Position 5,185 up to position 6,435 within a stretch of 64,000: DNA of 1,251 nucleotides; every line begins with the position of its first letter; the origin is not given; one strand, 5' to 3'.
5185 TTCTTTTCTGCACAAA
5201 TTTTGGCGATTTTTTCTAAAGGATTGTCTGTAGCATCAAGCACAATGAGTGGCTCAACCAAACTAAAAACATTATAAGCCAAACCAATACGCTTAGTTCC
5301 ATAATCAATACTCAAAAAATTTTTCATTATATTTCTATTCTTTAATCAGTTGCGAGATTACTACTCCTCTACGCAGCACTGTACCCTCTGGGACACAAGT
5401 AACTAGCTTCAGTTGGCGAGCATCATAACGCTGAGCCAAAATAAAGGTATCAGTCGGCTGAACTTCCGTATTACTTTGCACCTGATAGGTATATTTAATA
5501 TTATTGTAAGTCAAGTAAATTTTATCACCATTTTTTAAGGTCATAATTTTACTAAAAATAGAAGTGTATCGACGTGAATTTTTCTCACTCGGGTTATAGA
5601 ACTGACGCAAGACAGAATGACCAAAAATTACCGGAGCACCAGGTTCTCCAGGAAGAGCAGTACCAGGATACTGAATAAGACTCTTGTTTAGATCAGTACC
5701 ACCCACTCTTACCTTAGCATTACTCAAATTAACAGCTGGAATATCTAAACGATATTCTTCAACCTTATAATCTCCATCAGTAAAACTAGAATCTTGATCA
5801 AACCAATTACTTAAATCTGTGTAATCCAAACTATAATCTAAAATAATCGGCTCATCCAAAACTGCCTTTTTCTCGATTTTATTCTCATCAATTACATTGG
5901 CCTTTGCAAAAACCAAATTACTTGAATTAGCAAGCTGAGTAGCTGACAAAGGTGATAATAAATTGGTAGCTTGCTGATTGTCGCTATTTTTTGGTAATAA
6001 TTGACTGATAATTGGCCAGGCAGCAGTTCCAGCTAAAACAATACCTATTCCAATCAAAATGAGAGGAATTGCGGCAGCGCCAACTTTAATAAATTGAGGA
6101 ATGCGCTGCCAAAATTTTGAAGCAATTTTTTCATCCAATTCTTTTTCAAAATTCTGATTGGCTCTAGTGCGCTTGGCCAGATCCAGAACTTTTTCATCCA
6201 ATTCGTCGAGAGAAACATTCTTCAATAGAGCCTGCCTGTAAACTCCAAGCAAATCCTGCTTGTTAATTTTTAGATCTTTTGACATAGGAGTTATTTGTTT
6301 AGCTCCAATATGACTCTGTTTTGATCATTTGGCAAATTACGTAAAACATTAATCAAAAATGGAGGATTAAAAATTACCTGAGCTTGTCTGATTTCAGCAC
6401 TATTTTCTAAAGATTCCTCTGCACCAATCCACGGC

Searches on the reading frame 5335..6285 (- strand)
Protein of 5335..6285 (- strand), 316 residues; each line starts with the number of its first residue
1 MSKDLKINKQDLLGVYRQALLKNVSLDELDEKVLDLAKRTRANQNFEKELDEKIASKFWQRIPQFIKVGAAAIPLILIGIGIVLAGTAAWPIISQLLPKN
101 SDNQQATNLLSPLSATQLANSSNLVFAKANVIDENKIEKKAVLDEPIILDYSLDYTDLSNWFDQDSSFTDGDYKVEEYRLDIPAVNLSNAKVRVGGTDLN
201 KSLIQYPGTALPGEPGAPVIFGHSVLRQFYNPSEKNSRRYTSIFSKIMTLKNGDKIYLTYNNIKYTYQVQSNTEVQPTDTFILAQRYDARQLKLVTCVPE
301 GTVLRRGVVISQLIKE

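Call 43: search_protein_families(library=pfam, proteins=[window:5335-6285:-], max_evalue=0.001)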
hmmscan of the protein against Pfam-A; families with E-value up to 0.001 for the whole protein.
window:5335-6285:- (316 aa): 1 family
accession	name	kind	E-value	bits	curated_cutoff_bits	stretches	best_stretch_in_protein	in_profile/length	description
PF04203.18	Sortase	-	2.7e-18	66.4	26.6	1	180-312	1-123/125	Sortase domain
